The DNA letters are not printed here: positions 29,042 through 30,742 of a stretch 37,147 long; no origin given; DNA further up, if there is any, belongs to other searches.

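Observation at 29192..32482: Compact restriction-modification-like island with two chemically different methyltransferases around a small nuclease candidate, inserted between dnaE and ftsK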

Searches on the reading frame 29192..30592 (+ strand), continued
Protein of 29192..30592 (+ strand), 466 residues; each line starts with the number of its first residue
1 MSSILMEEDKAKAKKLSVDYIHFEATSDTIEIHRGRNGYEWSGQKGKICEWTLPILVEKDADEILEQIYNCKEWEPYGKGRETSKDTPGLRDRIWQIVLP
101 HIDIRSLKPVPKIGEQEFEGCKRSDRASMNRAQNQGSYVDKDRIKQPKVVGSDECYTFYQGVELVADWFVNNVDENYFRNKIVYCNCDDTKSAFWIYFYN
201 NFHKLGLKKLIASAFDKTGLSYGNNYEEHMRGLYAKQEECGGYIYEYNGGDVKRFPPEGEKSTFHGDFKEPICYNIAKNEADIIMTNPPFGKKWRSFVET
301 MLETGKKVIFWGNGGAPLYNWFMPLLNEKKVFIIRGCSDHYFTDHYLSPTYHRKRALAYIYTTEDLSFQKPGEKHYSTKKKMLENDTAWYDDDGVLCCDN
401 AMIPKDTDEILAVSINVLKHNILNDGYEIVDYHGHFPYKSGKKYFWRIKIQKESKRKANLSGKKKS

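Call 45: find_encoding_contigs(protein=P0090, flank=8000, max_places=2)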
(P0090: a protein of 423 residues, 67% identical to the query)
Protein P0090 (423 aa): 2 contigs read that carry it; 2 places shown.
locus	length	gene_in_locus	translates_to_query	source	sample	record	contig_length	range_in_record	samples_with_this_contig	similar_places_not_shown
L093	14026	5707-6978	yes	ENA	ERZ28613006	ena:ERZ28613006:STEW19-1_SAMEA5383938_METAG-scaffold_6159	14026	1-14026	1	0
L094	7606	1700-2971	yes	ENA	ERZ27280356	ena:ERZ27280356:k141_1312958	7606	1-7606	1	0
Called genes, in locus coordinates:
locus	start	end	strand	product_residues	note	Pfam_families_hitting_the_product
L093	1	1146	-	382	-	?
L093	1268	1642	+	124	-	PF19269:Anticodon_2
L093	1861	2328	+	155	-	PF13274:SocA_Panacea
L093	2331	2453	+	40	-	-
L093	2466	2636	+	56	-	-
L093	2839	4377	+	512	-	PF02874:ATP-synt_ab_N, PF00006:ATP-synt_ab, PF00306:ATP-synt_ab_C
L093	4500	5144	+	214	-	-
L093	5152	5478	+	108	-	PF11969:DcpS_C, PF01230:HIT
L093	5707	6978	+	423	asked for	PF13651:EcoRI_methylase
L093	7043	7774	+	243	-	PF12146:Hydrolase_4 (weak), PF01738:DLH (weak)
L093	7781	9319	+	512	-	PF13541:ChlI, PF00493:MCM, PF00158:Sigma54_activat (faint), PF01078:Mg_chelatase, PF07728:AAA_5, PF13335:Mg_chelatase_C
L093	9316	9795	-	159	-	-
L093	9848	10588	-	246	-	-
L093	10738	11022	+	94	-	PF00312:Ribosomal_S15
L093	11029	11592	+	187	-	PF00572:Ribosomal_L13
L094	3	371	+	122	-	?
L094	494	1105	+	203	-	-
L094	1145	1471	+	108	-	PF11969:DcpS_C, PF01230:HIT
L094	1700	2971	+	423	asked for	PF13651:EcoRI_methylase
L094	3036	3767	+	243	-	PF12146:Hydrolase_4 (weak), PF01738:DLH (weak)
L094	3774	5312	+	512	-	PF13541:ChlI, PF00493:MCM, PF00158:Sigma54_activat (faint), PF01078:Mg_chelatase, PF07728:AAA_5, PF13335:Mg_chelatase_C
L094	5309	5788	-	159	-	-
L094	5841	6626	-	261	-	-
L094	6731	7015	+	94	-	PF00312:Ribosomal_S15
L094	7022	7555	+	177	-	PF00572:Ribosomal_L13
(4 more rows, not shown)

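Call 46: find_encoding_contigs(protein=P0082, flank=5000, max_places=2)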
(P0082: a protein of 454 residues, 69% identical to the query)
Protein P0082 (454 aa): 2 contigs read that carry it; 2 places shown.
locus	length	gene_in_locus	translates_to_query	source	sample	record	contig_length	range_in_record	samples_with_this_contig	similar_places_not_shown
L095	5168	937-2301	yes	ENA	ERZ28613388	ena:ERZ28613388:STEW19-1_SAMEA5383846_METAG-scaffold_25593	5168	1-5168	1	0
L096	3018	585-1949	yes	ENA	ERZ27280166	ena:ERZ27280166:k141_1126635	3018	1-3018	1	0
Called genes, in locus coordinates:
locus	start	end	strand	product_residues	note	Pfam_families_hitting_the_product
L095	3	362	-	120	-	?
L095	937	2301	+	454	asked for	PF13651:EcoRI_methylase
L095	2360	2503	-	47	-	-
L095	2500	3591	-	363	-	PF01420:Methylase_S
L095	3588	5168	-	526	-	?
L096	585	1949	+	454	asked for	PF13651:EcoRI_methylase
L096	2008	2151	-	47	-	-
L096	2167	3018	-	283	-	?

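Call 47: predict_structure(alignment_id=A2)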
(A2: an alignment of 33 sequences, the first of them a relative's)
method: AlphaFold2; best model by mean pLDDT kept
length: 216 residues; sequences in the alignment: 33
mean_pLDDT: 92.1   pTM: 0.86
mean pLDDT of the five models: 92.1, 91.5, 90.8, 90.7, 90.0
residues with pLDDT >= 90: 161; 70-90: 47; 50-70: 6; < 50: 2
segments of 3 or more residues with pLDDT < 50: none
pLDDT, mean of each block of 10 residues (from residue 1): 79 75 94 95 98 98 96 90 98 96 93 97 96 89 91 98 94 97 91 93 93 66
secondary structure, 60 per line:
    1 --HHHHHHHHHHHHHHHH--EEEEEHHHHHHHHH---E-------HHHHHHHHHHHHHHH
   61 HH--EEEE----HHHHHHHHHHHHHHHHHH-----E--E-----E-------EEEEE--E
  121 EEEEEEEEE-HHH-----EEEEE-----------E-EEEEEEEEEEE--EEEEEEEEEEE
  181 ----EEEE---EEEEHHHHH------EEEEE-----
elements in order: H3-18 E21-25 H26-34 H46-62 E65-68 H73-90 E113-117 E120-129 E139-143 E157-167 E170-180 E185-188 E192-195 H196-200 E207-211

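Call 50: fold_search(model_id=the predicted structure, library=pdb)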
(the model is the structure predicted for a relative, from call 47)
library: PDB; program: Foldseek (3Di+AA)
matches with E <= 10: 305; with E <= 0.001: 0
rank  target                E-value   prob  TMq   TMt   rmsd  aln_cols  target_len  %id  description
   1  1bss_B                1.2e-03  0.99  0.36  0.35   9.7       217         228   10  ECORV-T93A/DNA/CA2+ (released 1998-09-02)
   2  2ezv_B                3.5e-03  0.97  0.33  0.27   9.8       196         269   10  Crystal structure of tetrameric restriction endonuclease SfiI bound to cognate DNA. (released 2006-01-24)
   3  1kc6_A                4.0e-03  1.00  0.37  0.33   7.3       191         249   10  HincII Bound to Cognate DNA (released 2001-12-07)
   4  2ezv_A                5.7e-03  0.98  0.33  0.27   8.5       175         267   10  Crystal structure of tetrameric restriction endonuclease SfiI bound to cognate DNA. (released 2006-01-24)
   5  5tgq                  6.8e-03  1.00  0.43  0.42   4.3       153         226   15  Restriction-modification system Type II R.SwaI, DNA free (released 2016-12-21)
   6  3e44_B                8.1e-03  0.98  0.39  0.35   8.9       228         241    8  Q138F HincII bound to cleaved DNA (GTT | AAC) and Mn2+ (released 2008-08-26)
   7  2gig_A                8.6e-03  1.00  0.39  0.34   6.9       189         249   12  Alteration of sequence specificity of the type II restriction endonuclease HINCII through an indirect readout mechanis (released 2006-07-18)
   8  1xhv_A                8.6e-03  1.00  0.40  0.35   6.8       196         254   11  HincII bound to cleaved cognate DNA GTCGAC and Mn2+ (released 2004-09-28)
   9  1bua_B                1.2e-02  0.96  0.37  0.35   8.1       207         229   10  STRUCTURAL AND ENERGETIC ORIGINS OF INDIRECT READOUT IN SITE-SPECIFIC DNA CLEAVAGE BY A RESTRICTION ENDONUCLEASE (released 1998-09-09)
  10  2gih_A                1.2e-02  0.94  0.36  0.32   9.2       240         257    8  Q138F HincII bound to cognate DNA GTCGAC and Ca2+ (released 2006-07-18)
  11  1az0_B                1.5e-02  0.92  0.35  0.33   9.5       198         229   10  ECORV ENDONUCLEASE/DNA COMPLEX (released 1998-06-19)
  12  2gij_A                1.5e-02  0.90  0.34  0.31   8.4       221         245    8  Q138F HincII bound to cognate DNA GTTAAC and Ca2+ (released 2006-07-18)
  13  1b97_A                1.9e-02  0.89  0.36  0.32   9.2       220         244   11  ANALYSIS OF A MUTATIONAL HOT-SPOT IN THE ECORV RESTRICTION ENDONUCLEASE: A CATALYTIC ROLE FOR A MAIN CHAIN CARBONYL GR (released 1999-02-26)
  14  1tw8_D                2.1e-02  0.99  0.47  0.41   5.5       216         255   10  HincII bound to Ca2+ and cognate DNA GTCGAC (released 2004-08-10)
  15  3e45_B                2.1e-02  0.99  0.39  0.34   6.6       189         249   10  Q138F HincII bound to Noncognate DNA (GTGCAC) and Ca2+ (released 2008-08-26)
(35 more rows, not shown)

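Call 59: search_protein_families(library=pfam, proteins=[L001:6285-7841:-], max_evalue=0.00001)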
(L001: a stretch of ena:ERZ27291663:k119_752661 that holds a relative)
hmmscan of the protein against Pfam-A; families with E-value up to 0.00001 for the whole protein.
L001:6285-7841:- (518 aa): 0 families

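Call 62: search_dna_similar(query=window:29192-30592:+, collection=plasmids, mode=protein, max_rows=12)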
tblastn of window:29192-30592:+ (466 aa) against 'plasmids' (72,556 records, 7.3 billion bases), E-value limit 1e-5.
Records with a match: 43; places in all: 46; records where one place covers at least 80% of the query: 0.
Best place of each record, by identity: <60% 43.
By first word of the organism name: Escherichia 6; Lactiplantibacillus 3; Variovorax 3; Klebsiella 3; Enterococcus 2; Rhodococcus 2; uncultured 2; Apilactobacillus 2; Leuconostoc 2; Staphylococcus 1; and 17 more.
By predicted mobility (MOB-suite, as given by PLSDB): non-mobilizable 21; mobilizable 17; conjugative 5.
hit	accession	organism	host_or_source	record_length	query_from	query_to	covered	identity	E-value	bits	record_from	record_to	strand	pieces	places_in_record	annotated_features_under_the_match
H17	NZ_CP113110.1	Staphylococcus rostri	Sus scrofa,Anus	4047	144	451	66%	29.7%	2e-19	99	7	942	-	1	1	none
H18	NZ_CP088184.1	Enterococcus hirae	Sus scrofa domesticus,whole ...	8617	141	418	60%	30.4%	6e-15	85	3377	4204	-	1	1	adenine-specific methyltransferase EcoRI family protein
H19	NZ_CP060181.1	Lactiplantibacillus plantarum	pure culture,Sour porridge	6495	123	452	71%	24.9%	6e-8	63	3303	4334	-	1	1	dcm: DNA (cytosine-5-)-methyltransferase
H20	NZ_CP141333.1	Lactiplantibacillus plantarum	whole organism,fermented food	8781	123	452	71%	24.9%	6e-8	63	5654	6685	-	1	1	dcm: DNA (cytosine-5-)-methyltransferase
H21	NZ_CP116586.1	Enterococcus dispar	Bos taurus,whole organism,fecal sample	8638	141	418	60%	29.0%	1e-12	78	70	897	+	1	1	adenine-specific methyltransferase EcoRI family protein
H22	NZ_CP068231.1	Aeromonas caviae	combined sewer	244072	177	430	55%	31.3%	4e-15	86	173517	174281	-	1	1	adenine-specific methyltransferase EcoRI family protein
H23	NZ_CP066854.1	Rhodococcus pyridinivorans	WHOLE ORGANISM,activated sludge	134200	176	458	61%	28.0%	7e-11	72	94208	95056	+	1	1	adenine-specific methyltransferase EcoRI family protein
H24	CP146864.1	Pediococcus pentosaceus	-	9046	152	451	64%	25.1%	7e-8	63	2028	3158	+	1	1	adenine-specific methyltransferase EcoRI family protein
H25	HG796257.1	uncultured bacterium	-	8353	175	430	55%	29.2%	1e-15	87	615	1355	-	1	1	CDS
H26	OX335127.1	Apilactobacillus kunkeei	Apis mellifera,European honeybee,honey ...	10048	152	451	64%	24.6%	1e-8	65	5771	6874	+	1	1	hypothetical protein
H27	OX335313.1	Apilactobacillus kunkeei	Apis mellifera,European honeybee,honey ...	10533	152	451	64%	24.6%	1e-8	65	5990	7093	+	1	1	hypothetical protein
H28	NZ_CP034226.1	Ligilactobacillus agilis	Chicken,Mixed culture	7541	143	415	59%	27.0%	4e-14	82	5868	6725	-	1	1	adenine-specific methyltransferase EcoRI family protein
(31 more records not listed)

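Call 71: predict_structure(alignment_id=A3)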
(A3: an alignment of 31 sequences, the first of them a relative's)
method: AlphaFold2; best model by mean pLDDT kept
length: 466 residues; sequences in the alignment: 31
mean_pLDDT: 79.5   pTM: 0.82
mean pLDDT of the five models: 79.5, 79.3, 77.5, 76.4, 75.7
residues with pLDDT >= 90: 224; 70-90: 118; 50-70: 51; < 50: 73
segments of 3 or more residues with pLDDT < 50: 1-12, 115-119, 128-153, 218-238, 257-259
pLDDT, mean of each block of 10 residues (from residue 1): 36 75 90 89 81 93 96 91 87 88 89 52 49 43 42 67 97 97 80 88 97 63 33 39 82 65 65 89 85 77 93 89 94 94 81 85 96 95 95 94 93 93 94 89 90 73 51
secondary structure, 60 per line:
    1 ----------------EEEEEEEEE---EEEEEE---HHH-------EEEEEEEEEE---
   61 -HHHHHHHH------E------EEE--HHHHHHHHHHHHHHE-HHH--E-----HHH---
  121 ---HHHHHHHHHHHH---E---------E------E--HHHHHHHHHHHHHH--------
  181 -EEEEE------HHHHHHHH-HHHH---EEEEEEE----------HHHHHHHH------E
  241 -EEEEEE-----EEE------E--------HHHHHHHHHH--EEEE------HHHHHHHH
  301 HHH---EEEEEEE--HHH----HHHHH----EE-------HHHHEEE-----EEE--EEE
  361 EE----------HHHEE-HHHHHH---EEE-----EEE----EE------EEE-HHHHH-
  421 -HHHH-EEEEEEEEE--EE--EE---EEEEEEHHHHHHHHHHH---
elements in order: E17-25 E29-34 E48-57 H62-69 E83-85 H88-101 H124-135 H159-172 E182-186 H193-200 H202-205 E209-215 H226-233 E242-247 E253-255 H271-280 E283-286 H293-303 E307-313 H323-327 H341-344 E345-347 E353-355 E358-362 H379-384 E388-390 E396-398 E411-413 H415-419 H422-425 E427-435 E447-452 H453-463

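Call 73: fold_search(model_id=the predicted structure, library=pdb)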
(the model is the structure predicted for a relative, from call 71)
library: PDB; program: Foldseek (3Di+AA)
matches with E <= 10: 376; with E <= 0.001: 0
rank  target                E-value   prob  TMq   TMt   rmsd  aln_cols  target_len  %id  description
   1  6h2v_C                5.4e-02  0.84  0.21  0.43   6.7       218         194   13  Crystal structure of human METTL5-TRMT112 complex, the 18S rRNA m6A1832 methyltransferase at 2.5A resolution (released 2019-07-31)
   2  1ne2_B                7.6e-02  0.72  0.20  0.44  11.6       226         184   13  Crystal Structure of Thermoplasma acidophilum 1320 (APC5513) (released 2003-07-01)
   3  1wy7_A                1.0e-01  0.84  0.22  0.46   8.4       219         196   13  crystal structure of a putative RNA methyltransferase PH1948 from Pyrococcus horikoshii (released 2005-12-13)
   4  2bh2_B                1.2e-01  0.21  0.22  0.24  14.2       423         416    9  Crystal Structure of E. coli 5-methyluridine methyltransferase RumA in complex with ribosomal RNA substrate and S-aden (released 2005-03-30)
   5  3axs                  1.5e-01  0.28  0.17  0.20  13.1       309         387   10  Complex structure of tRNA methyltransferase Trm1 from Aquifex aeolicus with sinefungin (released 2011-08-03)
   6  4pwy                  1.9e-01  0.54  0.22  0.37  10.9       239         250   11  Crystal structure of a Calmodulin-lysine N-methyltransferase fragment (released 2014-04-16)
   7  4hvc_A                2.0e-01  0.06  0.12  0.11  28.9       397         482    9  Crystal structure of human prolyl-tRNA synthetase in complex with halofuginone and ATP analogue (released 2013-01-02)
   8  7vs4_B                2.1e-01  0.28  0.20  0.19   7.2       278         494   10  Crystal structure of PacII_M1M2S-DNA(m6A)-SAH complex (released 2022-11-30)
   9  4bof_B                3.5e-01  0.11  0.12  0.13  11.5       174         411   12  Crystal structure of arginine deiminase from group A streptococcus (released 2013-08-21)
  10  9l4q_B                4.1e-01  0.15  0.18  0.33  11.5       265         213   10  Crystal structure of the carbamoyl N-methyltransferase Asc-Orf2 complexed with SAH (released 2025-10-29)
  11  7qw8_B                4.3e-01  0.20  0.21  0.19  13.5       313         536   12  Adenine-specific DNA methyltransferase M.BseCI (released 2023-01-25)
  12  3wvn_B                5.1e-01  0.13  0.13  0.16  11.3       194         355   12  Complex structure of VinN with L-aspartate (released 2014-10-01)
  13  7vru_B                5.4e-01  0.15  0.19  0.18   6.8       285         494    9  Crystal structure of PacII_M1M2S-DNA-SAH complex (released 2022-11-30)
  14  3rui_A                5.7e-01  0.18  0.15  0.20  11.9       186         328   15  Crystal structure of Atg7C-Atg8 complex (released 2011-11-23)
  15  3bwc_A                5.7e-01  0.16  0.11  0.17   5.3       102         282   12  Crystal structure of spermidine synthase from Trypanosoma cruzi in complex with SAM at 2.3 A resolution (released 2008-04-01)
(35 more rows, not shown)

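Call 77: find_related_loci(query=A2, collection=viral_contigs, flank=5000)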
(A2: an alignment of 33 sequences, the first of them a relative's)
Query A2 (216 aa) in viral_contigs; peptide patterns used: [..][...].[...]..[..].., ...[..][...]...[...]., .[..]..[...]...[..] (x = any residue, [..] = any of these).
145 stretches matched a pattern; 1 encode a relative of the query (tblastn E <= 1e-3); 1 distinct loci.
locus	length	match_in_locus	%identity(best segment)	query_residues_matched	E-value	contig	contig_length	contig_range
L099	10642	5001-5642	28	8-209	6e-28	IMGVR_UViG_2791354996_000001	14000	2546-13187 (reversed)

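Call 78: find_related_loci(query=A3, collection=viral_contigs, flank=5000)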
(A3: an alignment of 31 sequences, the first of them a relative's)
Query A3 (466 aa) in viral_contigs; peptide patterns used: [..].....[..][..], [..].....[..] (x = any residue, [..] = any of these).
228 stretches matched a pattern; 10 encode a relative of the query (tblastn E <= 1e-3); 10 distinct loci.
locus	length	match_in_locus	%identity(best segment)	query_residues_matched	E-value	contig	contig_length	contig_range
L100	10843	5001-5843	26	177-455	7e-17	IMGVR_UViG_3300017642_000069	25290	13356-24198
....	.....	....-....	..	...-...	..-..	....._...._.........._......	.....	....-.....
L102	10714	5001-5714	26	142-418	2e-13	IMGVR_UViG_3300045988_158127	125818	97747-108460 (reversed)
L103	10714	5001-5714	26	142-418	1e-12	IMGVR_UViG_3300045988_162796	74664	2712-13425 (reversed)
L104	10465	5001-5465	28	148-327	3e-9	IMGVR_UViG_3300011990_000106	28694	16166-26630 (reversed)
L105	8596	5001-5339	26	143-312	3e-7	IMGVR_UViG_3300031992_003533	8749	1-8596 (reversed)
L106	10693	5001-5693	27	149-418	2e-12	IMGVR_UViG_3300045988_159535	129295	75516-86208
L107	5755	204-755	24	142-333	1e-6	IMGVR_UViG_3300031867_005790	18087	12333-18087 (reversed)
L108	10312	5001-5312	27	152-312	1e-5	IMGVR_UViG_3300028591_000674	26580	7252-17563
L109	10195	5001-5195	32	149-216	5e-5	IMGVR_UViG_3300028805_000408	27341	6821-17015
